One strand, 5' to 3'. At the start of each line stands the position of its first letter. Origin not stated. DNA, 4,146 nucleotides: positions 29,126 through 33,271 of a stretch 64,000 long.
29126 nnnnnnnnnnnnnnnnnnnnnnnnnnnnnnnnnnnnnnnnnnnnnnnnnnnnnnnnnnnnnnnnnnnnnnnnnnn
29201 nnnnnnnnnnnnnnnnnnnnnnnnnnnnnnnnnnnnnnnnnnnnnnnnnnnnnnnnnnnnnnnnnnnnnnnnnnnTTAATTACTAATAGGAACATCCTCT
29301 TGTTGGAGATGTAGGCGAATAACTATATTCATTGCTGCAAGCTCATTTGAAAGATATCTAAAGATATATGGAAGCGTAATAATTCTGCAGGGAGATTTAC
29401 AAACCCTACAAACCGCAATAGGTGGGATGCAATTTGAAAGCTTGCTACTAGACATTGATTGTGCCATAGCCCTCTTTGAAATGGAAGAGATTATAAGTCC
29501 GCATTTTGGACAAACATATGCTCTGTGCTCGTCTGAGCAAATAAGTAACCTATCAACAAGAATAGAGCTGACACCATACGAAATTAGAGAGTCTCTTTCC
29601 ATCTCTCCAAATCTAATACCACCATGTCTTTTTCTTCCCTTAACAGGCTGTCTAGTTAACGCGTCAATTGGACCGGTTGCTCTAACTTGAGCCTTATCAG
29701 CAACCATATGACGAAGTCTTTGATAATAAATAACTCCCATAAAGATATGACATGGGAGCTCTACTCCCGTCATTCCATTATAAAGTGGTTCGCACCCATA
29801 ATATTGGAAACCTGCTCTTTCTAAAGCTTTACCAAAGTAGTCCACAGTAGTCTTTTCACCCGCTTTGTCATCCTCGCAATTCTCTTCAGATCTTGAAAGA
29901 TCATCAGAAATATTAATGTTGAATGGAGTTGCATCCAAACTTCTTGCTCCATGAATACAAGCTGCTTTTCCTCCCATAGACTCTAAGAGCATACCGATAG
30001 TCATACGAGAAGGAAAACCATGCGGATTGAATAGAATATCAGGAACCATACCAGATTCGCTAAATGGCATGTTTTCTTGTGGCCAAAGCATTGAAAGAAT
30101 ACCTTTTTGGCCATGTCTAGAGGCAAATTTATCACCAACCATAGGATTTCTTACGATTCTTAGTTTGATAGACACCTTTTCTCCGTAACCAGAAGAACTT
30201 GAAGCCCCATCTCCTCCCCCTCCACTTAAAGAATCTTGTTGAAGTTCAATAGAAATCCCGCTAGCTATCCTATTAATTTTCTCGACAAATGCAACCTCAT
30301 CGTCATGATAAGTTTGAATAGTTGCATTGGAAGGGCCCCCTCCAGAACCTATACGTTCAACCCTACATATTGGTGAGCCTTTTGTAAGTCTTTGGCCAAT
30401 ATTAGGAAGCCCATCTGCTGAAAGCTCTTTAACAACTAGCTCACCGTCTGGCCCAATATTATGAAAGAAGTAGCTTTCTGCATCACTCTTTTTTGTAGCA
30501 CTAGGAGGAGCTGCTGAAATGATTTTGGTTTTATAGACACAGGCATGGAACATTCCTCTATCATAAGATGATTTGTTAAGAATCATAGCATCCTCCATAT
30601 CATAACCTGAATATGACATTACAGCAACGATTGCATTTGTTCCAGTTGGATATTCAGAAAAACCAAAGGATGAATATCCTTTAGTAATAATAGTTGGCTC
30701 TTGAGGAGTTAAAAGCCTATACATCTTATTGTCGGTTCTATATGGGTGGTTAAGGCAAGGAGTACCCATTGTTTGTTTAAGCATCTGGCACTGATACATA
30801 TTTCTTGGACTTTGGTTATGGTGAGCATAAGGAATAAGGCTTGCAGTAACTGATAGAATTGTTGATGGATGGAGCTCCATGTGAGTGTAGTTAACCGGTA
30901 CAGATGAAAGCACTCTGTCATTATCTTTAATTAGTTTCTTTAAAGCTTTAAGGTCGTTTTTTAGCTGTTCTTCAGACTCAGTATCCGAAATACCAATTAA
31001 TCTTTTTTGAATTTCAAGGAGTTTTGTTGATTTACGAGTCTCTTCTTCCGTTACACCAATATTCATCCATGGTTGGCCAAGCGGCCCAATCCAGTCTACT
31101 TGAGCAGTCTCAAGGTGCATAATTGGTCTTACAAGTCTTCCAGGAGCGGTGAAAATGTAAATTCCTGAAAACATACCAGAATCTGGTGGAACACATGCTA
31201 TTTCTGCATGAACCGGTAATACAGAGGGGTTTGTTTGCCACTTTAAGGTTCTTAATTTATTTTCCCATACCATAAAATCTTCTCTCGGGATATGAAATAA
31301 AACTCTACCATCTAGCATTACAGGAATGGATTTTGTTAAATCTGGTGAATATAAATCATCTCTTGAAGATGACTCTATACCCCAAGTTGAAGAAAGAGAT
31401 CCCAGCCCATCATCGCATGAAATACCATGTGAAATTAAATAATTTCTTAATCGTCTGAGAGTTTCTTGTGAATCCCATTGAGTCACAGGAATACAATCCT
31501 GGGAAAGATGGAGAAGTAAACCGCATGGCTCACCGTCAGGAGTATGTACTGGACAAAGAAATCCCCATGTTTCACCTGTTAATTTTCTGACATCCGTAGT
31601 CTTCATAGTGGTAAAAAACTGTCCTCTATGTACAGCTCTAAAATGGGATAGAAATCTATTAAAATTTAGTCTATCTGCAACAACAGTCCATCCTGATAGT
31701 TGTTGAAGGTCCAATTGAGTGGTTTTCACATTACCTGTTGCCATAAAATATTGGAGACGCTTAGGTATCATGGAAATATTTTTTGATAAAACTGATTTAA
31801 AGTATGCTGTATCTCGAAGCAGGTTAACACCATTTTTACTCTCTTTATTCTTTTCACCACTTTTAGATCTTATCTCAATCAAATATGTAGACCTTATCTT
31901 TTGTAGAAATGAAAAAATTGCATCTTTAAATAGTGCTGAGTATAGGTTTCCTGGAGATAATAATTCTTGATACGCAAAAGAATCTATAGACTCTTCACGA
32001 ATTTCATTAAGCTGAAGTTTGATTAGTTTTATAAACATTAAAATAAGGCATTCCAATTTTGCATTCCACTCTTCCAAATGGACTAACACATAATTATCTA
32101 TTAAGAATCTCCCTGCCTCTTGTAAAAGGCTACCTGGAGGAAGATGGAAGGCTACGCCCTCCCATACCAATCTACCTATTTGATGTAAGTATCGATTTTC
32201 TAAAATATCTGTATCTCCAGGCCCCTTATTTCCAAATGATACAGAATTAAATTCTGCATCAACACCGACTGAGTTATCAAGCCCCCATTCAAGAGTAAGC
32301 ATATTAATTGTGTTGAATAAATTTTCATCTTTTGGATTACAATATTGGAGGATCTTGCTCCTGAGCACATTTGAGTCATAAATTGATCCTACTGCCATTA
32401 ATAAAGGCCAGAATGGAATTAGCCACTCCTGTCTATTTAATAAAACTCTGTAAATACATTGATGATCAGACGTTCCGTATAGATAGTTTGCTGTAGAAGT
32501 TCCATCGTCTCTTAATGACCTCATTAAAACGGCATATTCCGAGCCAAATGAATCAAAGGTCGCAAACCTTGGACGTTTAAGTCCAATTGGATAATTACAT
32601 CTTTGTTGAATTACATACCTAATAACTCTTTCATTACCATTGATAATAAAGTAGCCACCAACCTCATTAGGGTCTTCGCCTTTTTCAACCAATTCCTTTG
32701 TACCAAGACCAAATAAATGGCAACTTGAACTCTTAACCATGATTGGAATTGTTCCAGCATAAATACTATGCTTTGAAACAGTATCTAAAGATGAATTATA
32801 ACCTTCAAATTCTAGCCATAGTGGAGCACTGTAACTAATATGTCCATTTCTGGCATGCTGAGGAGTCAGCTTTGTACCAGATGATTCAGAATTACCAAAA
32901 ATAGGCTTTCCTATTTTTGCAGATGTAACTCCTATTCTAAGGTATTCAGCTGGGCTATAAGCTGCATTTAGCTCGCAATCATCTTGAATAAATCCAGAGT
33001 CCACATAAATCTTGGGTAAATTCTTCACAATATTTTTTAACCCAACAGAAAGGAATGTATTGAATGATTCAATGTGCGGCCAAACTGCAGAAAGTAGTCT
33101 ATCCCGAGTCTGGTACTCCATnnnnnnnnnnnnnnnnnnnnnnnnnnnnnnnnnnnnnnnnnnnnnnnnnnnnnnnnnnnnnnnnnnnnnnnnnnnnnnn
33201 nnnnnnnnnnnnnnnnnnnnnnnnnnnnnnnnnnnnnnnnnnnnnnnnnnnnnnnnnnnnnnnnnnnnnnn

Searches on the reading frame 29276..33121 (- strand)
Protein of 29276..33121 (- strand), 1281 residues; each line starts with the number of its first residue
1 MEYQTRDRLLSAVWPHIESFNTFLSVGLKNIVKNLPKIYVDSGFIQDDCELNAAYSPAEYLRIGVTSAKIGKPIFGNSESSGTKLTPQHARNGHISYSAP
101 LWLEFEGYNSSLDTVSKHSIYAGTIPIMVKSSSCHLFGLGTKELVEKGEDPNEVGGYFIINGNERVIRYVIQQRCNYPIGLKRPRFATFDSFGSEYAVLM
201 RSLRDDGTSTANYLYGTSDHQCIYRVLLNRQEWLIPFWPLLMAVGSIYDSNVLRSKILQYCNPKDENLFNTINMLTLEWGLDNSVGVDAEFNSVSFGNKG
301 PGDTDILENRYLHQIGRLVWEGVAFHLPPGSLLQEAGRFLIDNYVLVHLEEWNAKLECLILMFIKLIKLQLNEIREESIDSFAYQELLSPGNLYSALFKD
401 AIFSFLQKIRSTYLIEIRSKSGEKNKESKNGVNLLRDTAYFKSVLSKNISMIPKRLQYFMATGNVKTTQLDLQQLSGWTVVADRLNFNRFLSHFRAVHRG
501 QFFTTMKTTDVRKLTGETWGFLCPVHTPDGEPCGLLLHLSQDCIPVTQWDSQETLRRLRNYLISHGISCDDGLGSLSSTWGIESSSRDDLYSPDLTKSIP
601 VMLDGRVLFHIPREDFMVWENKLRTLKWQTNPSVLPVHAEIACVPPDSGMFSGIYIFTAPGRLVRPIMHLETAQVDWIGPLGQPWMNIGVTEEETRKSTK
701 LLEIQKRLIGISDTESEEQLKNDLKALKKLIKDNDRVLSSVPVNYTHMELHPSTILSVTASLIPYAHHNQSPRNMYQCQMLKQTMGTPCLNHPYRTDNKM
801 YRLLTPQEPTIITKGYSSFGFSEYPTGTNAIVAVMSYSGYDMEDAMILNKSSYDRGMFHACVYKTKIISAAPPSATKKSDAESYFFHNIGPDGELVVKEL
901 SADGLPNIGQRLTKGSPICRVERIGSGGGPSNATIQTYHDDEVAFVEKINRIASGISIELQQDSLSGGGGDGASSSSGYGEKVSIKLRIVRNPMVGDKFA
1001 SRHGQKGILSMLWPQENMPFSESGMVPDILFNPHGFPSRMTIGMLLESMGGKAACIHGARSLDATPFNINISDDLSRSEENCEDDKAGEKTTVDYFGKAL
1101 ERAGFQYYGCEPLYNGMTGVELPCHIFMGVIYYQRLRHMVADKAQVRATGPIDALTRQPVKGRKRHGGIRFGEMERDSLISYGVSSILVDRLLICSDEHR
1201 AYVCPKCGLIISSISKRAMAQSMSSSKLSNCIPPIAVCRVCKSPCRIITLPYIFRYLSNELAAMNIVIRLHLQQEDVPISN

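Call 80: search_protein_families(library=pfam, proteins=[window:29276-33121:-], max_evalue=0.001)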
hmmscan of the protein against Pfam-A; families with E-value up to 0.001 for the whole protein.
window:29276-33121:- (1281 aa): 5 families
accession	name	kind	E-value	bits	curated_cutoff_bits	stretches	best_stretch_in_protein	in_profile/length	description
PF00562.33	RNA_pol_Rpb2_6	-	2.4e-129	432.1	23.4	1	760-1165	2-373/373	RNA polymerase Rpb2, domain 6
PF04563.20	RNA_pol_Rpb2_1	-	3.2e-35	122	28.2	1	13-413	3-180/203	RNA polymerase beta subunit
PF04565.21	RNA_pol_Rpb2_3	-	3.1e-27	94.9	21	1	480-543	1-66/68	RNA polymerase Rpb2, domain 3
PF04560.25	RNA_pol_Rpb2_7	-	2.4e-18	66.7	32.1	1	1167-1272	1-86/87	RNA polymerase Rpb2, domain 7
PF06883.17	RNA_pol_Rpa2_4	-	4.4e-09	36.6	27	1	619-665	12-58/58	RNA polymerase I, Rpa2 specific domain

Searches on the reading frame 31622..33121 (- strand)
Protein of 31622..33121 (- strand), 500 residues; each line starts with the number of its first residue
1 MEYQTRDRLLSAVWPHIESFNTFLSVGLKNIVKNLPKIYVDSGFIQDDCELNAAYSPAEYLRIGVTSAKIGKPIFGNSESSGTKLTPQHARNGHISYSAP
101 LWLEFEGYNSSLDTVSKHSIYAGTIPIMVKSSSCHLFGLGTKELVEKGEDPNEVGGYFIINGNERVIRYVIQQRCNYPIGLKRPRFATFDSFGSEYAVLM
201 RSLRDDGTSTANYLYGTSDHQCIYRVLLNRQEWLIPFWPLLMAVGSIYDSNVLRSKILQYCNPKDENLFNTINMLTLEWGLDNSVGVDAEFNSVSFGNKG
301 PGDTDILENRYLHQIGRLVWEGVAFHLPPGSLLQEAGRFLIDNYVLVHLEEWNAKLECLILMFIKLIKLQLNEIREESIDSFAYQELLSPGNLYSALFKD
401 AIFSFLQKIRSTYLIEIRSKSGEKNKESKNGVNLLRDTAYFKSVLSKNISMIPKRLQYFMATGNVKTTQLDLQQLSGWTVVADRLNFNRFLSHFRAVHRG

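Call 103: find_related_loci(query=window:31622-33121:-, collection=metagenome_contigs, flank=3000)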
Query window:31622-33121:- (500 aa) in metagenome_contigs; peptide patterns used: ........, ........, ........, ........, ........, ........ (x = any residue, [..] = any of these).
140 stretches matched a pattern, but none encodes a relative of the query by tblastn (E <= 1e-3).
